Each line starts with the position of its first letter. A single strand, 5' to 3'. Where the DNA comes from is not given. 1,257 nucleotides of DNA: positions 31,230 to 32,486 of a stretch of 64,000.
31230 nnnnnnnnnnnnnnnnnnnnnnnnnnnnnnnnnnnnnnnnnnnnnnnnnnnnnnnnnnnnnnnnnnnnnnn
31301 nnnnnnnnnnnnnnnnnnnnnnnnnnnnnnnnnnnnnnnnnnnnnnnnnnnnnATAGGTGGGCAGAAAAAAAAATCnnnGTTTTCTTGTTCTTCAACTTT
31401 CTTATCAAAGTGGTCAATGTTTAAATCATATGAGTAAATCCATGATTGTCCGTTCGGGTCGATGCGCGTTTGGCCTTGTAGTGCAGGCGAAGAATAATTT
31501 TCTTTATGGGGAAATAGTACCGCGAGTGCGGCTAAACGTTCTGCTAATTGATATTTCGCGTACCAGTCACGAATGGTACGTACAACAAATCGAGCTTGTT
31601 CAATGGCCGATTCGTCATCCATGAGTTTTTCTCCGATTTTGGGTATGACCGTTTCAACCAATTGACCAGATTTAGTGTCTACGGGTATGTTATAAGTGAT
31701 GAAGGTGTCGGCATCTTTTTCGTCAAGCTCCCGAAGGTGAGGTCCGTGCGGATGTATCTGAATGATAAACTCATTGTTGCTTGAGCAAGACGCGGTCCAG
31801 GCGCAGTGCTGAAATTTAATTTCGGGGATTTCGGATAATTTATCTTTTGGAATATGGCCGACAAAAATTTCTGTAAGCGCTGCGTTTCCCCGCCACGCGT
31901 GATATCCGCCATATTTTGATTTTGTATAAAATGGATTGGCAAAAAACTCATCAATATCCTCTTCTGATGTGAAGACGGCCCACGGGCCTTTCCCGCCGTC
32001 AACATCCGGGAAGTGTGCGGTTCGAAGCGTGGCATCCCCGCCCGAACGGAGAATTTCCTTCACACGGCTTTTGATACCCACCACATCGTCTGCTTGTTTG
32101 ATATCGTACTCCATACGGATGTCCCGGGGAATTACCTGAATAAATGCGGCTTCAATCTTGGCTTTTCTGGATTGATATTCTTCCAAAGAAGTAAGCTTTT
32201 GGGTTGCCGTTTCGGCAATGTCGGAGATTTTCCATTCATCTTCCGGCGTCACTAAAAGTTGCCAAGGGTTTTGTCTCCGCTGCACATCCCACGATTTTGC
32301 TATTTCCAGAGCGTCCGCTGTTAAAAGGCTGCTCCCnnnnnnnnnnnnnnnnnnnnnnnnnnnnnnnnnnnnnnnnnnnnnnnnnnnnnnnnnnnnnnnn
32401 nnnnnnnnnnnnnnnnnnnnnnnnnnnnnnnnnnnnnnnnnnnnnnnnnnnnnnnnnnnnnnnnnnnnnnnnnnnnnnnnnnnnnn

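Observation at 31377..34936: Deoxynucleoside kinase + three-domain PEP-utilizing phosphotransferase with an unknown C-terminal domain (possible nucleoside/xenobiotic phosphorylation module)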

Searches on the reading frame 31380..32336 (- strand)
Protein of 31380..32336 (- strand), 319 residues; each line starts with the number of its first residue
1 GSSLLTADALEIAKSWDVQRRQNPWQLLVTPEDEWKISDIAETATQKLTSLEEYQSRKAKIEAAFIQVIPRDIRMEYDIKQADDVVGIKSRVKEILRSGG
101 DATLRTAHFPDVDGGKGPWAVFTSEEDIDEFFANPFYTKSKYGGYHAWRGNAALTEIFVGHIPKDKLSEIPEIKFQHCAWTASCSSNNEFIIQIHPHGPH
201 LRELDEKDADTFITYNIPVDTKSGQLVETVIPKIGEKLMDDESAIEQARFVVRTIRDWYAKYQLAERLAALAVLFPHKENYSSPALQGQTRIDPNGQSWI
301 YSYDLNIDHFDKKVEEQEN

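Call 6: search_solved_structures(query=window:31380-32336:-, max_evalue=10)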
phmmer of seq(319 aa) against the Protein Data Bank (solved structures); distinct sequences matched with E-value up to 10: 0.

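Call 7: find_homologous_proteins(query=window:31380-32336:-)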
Query seq(319 aa): 2881 candidates shared short words with the query, none scored E <= 0.001.

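Call 18: search_protein_representatives(protein=window:31380-32336:-)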
Query: 319 residues. Proteins with E-value up to 0.001 (for the whole library): 70; up to 1e-10: 52; up to 1e-30: 26. The best 70 are listed.
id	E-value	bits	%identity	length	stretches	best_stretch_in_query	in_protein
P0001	1.3e-214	727.3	100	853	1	1-319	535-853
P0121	5.3e-68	245.6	51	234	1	75-312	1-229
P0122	9.2e-54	198.9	37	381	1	3-308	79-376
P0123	9.3e-53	195.6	39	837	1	3-305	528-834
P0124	2.0e-52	194.5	40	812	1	2-308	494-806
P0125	1.7e-49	184.9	39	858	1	20-309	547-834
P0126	4.7e-49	183.4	37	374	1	1-308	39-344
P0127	6.5e-49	182.9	34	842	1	3-309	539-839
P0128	4.4e-47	176.9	37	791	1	4-305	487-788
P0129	6.2e-47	176.4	36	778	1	8-308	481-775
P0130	9.6e-45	169.2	36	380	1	3-293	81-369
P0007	2.7e-44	167.8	36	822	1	4-308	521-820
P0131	2.9e-43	164.4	35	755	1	1-274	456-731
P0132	2.9e-43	164.4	34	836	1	4-310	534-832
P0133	1.3e-39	152.4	35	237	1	85-312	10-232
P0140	1.1e-33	132.9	35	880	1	4-311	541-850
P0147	6.1e-27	110.8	32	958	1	4-293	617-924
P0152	1.0e-25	106.7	33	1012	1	6-295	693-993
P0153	9.0e-25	103.6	31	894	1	10-315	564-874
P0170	3.0e-11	59.2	23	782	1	8-306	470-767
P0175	1.5e-08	50.4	23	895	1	22-260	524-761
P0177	5.6e-08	48.5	26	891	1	46-214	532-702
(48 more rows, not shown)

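Call 28: find_related_loci(query=A3, collection=genome_contigs, flank=6000)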
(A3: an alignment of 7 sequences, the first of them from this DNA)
Query A3 (319 aa) in genome_contigs; peptide patterns used: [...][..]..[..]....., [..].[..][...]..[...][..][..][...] (x = any residue, [..] = any of these).
97 stretches matched a pattern; 3 encode a relative of the query (tblastn E <= 1e-3); 3 distinct loci.
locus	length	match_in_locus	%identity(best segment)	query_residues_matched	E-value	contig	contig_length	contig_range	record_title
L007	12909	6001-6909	36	2-311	2e-58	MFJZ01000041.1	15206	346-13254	MAG: Candidatus Gottesmanbacteria bacterium RIFCSPLOWO2_01_FULL_49_10 rifcsplowo2_01_scaffold_38417, whole genome shotgu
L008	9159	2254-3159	36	1-308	1e-53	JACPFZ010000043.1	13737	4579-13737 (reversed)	MAG: Candidatus Gottesmanbacteria bacterium isolate NC_groundwater_374_Ag_B-0.1um_46_9 GD18-4_B1_scaffold_1287384, whole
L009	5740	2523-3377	30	16-296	7e-31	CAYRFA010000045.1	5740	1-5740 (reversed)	MAG TPA_asm: uncultured Gammaproteobacteria bacterium isolate SRP050083_co2_70 genome assembly, contig: NODE_12978_lengt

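Call 32: predict_structure(alignment_id=A2)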
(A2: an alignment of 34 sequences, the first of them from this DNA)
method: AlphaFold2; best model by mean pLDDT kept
length: 319 residues; sequences in the alignment: 34
mean_pLDDT: 94.2   pTM: 0.90
mean pLDDT of the five models: 94.2, 93.3, 93.2, 92.2, 91.5
residues with pLDDT >= 90: 285; 70-90: 24; 50-70: 7; < 50: 3
segments of 3 or more residues with pLDDT < 50: 317-319
pLDDT, mean of each block of 10 residues (from residue 1): 83 91 95 97 95 93 98 98 98 98 97 90 98 96 96 98 95 97 96 96 88 98 94 98 98 98 98 95 97 93 93 57
secondary structure, 60 per line:
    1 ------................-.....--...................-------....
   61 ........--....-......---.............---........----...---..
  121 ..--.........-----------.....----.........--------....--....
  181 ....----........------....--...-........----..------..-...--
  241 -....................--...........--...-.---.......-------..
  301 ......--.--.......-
elements in order: H7-22 H24-28 H31-49 H57-68 E76-81 H85-97 E101-108 E119-122 H125-133 H145-149 E154-162 H171-174 E177-184 E189-196 H203-206 E213-220 H242-261 H264-274 E285-291 E299-306 H312-318

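Call 42: search_solved_structures(query=A2, max_evalue=10, show_alignments=3)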
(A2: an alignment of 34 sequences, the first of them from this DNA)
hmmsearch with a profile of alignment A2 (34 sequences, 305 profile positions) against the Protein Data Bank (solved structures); distinct sequences matched with E-value up to 10: 1.
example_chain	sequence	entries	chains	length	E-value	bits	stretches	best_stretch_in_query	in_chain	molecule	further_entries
5n8n_B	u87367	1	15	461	0.91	11.9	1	104-141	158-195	EvpB family type VI secretion protein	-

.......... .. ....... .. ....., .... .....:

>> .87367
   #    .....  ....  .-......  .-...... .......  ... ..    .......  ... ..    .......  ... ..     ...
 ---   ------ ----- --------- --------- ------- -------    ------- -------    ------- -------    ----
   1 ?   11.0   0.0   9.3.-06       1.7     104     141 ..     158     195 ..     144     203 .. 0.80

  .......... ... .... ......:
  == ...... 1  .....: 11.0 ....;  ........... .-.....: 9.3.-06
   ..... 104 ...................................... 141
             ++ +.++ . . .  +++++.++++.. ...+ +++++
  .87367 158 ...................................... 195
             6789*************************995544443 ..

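Call 46: find_encoding_contigs(protein=P0177, flank=7000, max_places=3)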
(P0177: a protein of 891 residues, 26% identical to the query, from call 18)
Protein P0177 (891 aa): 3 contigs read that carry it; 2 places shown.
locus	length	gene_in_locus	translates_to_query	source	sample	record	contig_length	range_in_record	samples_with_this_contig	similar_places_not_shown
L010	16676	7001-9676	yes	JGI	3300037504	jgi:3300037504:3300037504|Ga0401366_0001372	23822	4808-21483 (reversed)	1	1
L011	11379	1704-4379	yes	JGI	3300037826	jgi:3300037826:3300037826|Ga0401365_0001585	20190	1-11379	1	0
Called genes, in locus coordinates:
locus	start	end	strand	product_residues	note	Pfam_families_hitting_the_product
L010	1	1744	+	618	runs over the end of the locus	PF03235:GmrSD_N, PF07510:GmrSD_C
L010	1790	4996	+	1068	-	PF04313:HSDR_N, PF04851:ResIII, PF18766:SWI2_SNF2, PF00270:DEAD (weak), PF22679:T1R_D3-like, PF11867:T1RH-like_C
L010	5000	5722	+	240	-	PF01863:YgjP-like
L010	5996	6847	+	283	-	PF13091:PLDc_2, PF00614:PLDc (weak)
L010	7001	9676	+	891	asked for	PF01326:PPDK_N, PF00391:PEP-utilizers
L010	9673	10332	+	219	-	PF13238:AAA_18 (weak), PF13671:AAA_33 (weak)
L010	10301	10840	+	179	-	-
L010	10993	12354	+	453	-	PF01411:tRNA-synt_2c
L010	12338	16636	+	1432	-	PF13185:GAF_2, PF01590:GAF, PF13185:GAF_2, PF13492:GAF_3, PF01590:GAF, PF13185:GAF_2, PF13492:GAF_3, PF01590:GAF, +8 more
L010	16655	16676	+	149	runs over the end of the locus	-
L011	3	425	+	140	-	?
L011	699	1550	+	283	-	PF13091:PLDc_2, PF00614:PLDc (weak)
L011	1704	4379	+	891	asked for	PF01326:PPDK_N, PF00391:PEP-utilizers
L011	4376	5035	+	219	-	PF13238:AAA_18 (weak), PF13671:AAA_33 (weak)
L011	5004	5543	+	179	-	-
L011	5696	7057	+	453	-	PF01411:tRNA-synt_2c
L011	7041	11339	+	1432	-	PF13185:GAF_2, PF01590:GAF, PF13185:GAF_2, PF13492:GAF_3, PF01590:GAF, PF13185:GAF_2, PF13492:GAF_3, PF01590:GAF, +8 more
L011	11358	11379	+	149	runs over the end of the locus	-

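Call 49: search_solved_structures(query=L010:9673-10332:+, max_evalue=1)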
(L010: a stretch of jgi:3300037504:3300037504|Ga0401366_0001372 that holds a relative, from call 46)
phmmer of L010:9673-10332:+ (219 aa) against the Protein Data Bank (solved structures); distinct sequences matched with E-value up to 1: 9.
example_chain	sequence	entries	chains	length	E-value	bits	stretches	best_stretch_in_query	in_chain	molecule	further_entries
3lw7_A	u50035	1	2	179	2.4e-12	50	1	5-192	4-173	Adenylate kinase related protein (AdkA-like)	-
3h0k_A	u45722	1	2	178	3.2e-12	49.6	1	5-192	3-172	UPF0200 protein SSO1041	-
8yy1_N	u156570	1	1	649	0.16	14.6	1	42-149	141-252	V-type ATP synthase subunit I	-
5y5x_N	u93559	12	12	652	0.17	14.6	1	42-149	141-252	V-type ATP synthase subunit I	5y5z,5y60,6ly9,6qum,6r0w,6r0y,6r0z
6b8v_A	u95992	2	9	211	0.27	13.9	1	5-49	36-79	Adenylylsulfate kinase | Adenylyl-sulfate kinase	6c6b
5gar_N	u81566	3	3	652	0.33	13.6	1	42-149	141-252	Archaeal/vacuolar-type H+-ATPase subunit I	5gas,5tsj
3cm0_A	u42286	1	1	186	0.58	12.8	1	79-160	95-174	Adenylate kinase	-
9m1q_A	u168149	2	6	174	0.94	12.1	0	102-149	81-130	Nucleotide-binding protein Rv1421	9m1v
3cr7_A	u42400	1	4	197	0.97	12.1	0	3-49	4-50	Adenylyl-sulfate kinase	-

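Call 50: search_solved_structures(query=L010:10301-10840:+, max_evalue=5)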
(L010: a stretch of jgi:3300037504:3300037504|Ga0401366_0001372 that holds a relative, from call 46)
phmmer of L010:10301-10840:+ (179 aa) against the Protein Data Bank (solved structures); distinct sequences matched with E-value up to 5: 3.
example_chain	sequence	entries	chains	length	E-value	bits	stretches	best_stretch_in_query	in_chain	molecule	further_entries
4ynv_A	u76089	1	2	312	0.66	13.3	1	42-91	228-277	ACL4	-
4ynw_A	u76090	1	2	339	0.75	13.1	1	42-91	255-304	ACL4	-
5tqb_B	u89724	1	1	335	1.1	12.6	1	42-91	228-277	Assembly chaperone of ribosomal protein L4 (Acl4)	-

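Call 54: search_protein_families(library=padloc, proteins=[L010:7001-9676:+, L010:9673-10332:+, L010:10301-10840:+, L010:5996-6847:+], max_evalue=0.01)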
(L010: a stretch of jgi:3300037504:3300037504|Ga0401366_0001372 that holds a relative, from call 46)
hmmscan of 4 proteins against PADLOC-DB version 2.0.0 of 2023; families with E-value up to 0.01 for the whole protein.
L010:7001-9676:+ (891 aa): 0 families

L010:9673-10332:+ (219 aa): 1 family
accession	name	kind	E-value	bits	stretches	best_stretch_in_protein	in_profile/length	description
PDLC02373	dCTPase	-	3.6e-22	77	1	3-189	155-326/630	-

L010:10301-10840:+ (179 aa): 2 families
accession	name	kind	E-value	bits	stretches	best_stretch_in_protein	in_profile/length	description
PDLC04144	HEC-01B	-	0.0031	14.7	1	73-128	181-236/395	-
PDLC00839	E1-E2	-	0.0093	12.2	0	77-129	403-454/602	E1-E2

L010:5996-6847:+ (283 aa): 28 families (the best 25 are shown)
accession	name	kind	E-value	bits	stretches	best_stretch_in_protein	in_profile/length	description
PDLC02601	DrmC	-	2.9e-21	74.1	1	6-233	59-286/295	DrmC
PDLC02607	DrmC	-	1.3e-18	65.2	1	86-236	110-258/265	DrmC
PDLC02614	DrmC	-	3.2e-17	60.7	1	82-232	17-151/153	DrmC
PDLC02595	DrmC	-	1e-15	56.2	1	87-234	117-261/269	DrmC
PDLC02585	DrmC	-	2.1e-15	55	1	33-231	63-244/253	DrmC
PDLC02606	DrmC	-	1.1e-14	52.6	1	88-223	36-164/182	DrmC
PDLC02588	DrmC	-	2.7e-14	51.4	1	87-223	105-234/256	DrmC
PDLC02616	DrmC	-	3.6e-12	44.4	1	49-233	50-217/224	DrmC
PDLC03922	MkoB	-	5.2e-12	43.8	1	88-240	313-446/610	-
PDLC02597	DrmC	-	5.7e-12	44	1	40-217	62-220/242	DrmC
PDLC02605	DrmC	-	2.1e-11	41.9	1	55-224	90-252/270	DrmC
PDLC02589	DrmC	-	1e-08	32.6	1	88-234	112-256/264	DrmC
PDLC02600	DrmC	-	1.3e-08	32.7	1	63-230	82-260/286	DrmC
PDLC02604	DrmC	-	2.3e-08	32.5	1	173-233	23-83/92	DrmC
PDLC02602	DrmC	-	5.4e-08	30.2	1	180-223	196-239/381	DrmC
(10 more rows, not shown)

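Call 55: search_protein_families(library=phrogs, proteins=[L010:9673-10332:+, L010:10301-10840:+], max_evalue=0.01)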
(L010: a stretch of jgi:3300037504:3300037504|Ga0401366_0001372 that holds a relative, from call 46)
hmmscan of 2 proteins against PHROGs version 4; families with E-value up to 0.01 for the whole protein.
L010:9673-10332:+ (219 aa): 4 families
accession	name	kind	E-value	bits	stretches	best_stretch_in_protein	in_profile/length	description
phrog_10255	-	other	2.7e-16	61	1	5-193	4-190/230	kinase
phrog_139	-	other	2.3e-09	38.1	1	1-195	82-262/342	deoxynucleoside monophosphate kinase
phrog_9198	-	unknown function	0.0007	19.4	1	4-190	36-235/531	-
phrog_8118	-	unknown function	0.0027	17.4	0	88-182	229-324/577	-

L010:10301-10840:+ (179 aa): 0 families

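Call 58: find_related_loci(query=A3, collection=metagenome_contigs, flank=5000)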
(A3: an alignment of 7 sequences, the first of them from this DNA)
Query A3 (319 aa) in metagenome_contigs; peptide patterns used: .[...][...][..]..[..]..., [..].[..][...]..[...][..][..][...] (x = any residue, [..] = any of these).
151 stretches matched a pattern; 12 encode a relative of the query (tblastn E <= 1e-3); 12 distinct loci.
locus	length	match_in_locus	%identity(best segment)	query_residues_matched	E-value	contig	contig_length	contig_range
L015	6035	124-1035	46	1-313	2e-91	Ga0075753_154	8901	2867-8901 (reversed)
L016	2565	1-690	49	75-313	2e-75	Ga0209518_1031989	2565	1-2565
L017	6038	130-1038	36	2-311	3e-58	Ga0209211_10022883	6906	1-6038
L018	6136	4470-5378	36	2-311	3e-58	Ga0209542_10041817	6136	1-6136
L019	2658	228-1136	36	2-311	1e-58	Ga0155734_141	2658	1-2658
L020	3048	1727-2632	37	1-308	5e-56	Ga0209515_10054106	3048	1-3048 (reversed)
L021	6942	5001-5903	35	5-305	2e-52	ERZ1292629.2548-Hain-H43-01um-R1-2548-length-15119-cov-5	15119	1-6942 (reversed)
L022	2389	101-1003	33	5-305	1e-49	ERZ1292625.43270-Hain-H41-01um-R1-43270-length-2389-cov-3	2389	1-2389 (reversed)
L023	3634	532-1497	32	2-312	1e-41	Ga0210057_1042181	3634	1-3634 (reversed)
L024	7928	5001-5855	30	16-296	2e-30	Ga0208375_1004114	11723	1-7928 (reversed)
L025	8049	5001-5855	30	16-296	2e-30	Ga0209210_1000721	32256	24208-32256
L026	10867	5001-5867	35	3-292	7e-45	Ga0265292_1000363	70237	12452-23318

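Call 62: search_protein_families(library=pfam, proteins=[L026:777-1625:-, L026:1664-3256:+, L026:6068-8641:+, L026:8638-9549:-, L021:13-687:+, L021:707-1732:+, L021:1750-2346:+, L021:2343-3386:-, L021:5923-6240:-], max_evalue=0.001)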
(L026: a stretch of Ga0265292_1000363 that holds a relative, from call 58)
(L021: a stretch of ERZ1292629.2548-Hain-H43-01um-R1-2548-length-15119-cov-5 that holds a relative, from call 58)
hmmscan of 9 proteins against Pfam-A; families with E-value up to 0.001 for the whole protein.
L026:777-1625:- (282 aa): 4 families
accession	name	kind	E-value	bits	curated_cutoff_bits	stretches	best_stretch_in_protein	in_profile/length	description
PF02540.23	NAD_synthase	-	1.7e-59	201.4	21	1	14-279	3-242/242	NAD synthase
PF01507.26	PAPS_reduct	-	0.00048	20.6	22.5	0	33-109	3-80/175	Phosphoadenosine phosphosulfate reductase domain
PF03054.22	tRNA_Me_trans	-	0.0005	20.2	20.6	0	31-52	2-23/202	tRNA methyl transferase HUP domain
PF06508.19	QueC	-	0.00096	19.1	22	0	31-96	1-67/210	Queuosine biosynthesis protein QueC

L026:1664-3256:+ (530 aa): 4 families
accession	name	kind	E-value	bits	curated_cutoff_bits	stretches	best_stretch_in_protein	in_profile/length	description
PF04019.17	DUF359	-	7e-32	110.1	25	1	400-529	3-125/126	Protein of unknown function (DUF359)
PF01467.32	CTP_transf_like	-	1.6e-23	83.8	21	2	12-76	2-69/133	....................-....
PF06574.18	FAD_syn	-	1.2e-05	25.7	27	0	197-228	12-43/158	FAD synthetase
PF08218.17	Citrate_ly_lig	-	0.0007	19.8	20.9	0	12-63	4-51/182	Citrate lyase ligase C-terminal domain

L026:6068-8641:+ (857 aa): 5 families
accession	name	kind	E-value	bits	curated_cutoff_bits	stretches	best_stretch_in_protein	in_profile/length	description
PF13603.12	tRNA-synt_1_2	-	1.1e-54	185.2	25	1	220-432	1-184/185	Leucyl-tRNA synthetase, editing domain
PF00133.28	tRNA-synt_1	-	3.4e-47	161.6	22.7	2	14-212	2-214/414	tRNA synthetases class I (I, L, M and V)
PF09334.17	tRNA-synt_1g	-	3.4e-25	89.1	20.1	2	37-171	5-136/391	tRNA synthetases class I (M)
PF08264.19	Anticodon_1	-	3.4e-24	85.9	25.1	1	690-816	1-142/148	Anticodon-binding domain of tRNA ligase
PF01406.26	tRNA-synt_1e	-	1.6e-05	24.9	27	0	605-655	248-297/301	tRNA synthetases class I (C) catalytic domain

L026:8638-9549:- (303 aa): 3 families
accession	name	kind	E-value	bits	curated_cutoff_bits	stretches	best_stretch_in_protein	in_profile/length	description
PF00657.28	Lipase_GDSL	-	4.6e-07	30.6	23.6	1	98-296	3-208/208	GDSL-like Lipase/Acylhydrolase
PF13472.12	Lipase_GDSL_2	-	2.9e-06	28.3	32.9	1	99-290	2-177/178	GDSL-like Lipase/Acylhydrolase family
PF04311.20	DUF459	-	0.00076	19.3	27.2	0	268-297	166-195/197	Protein of unknown function (DUF459)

L021:13-687:+ (224 aa): 2 families
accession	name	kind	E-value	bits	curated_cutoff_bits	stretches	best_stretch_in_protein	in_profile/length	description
PF13714.12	PEP_mutase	-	5.4e-39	134.6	31.5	1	2-186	61-239/240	Phosphoenolpyruvate phosphomutase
PF00463.27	ICL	-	1.6e-06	27.3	26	1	12-97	151-238/526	Isocitrate lyase family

L021:707-1732:+ (341 aa): 1 family
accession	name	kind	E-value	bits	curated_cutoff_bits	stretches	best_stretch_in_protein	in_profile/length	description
PF02615.19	Ldh_2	-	3.9e-58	197.6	38.8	1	14-331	9-330/333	Malate/L-lactate dehydrogenase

L021:1750-2346:+ (198 aa): 2 families
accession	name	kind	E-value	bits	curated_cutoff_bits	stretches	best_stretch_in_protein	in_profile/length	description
PF15609.12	PRTase_2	-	7e-17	62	28.8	1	20-180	2-169/188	Phosphoribosyl transferase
PF00156.33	Pribosyltran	-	4.1e-05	23.4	26.3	1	121-171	80-125/158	Phosphoribosyl transferase domain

L021:2343-3386:- (347 aa): 0 families

L021:5923-6240:- (105 aa): 0 families
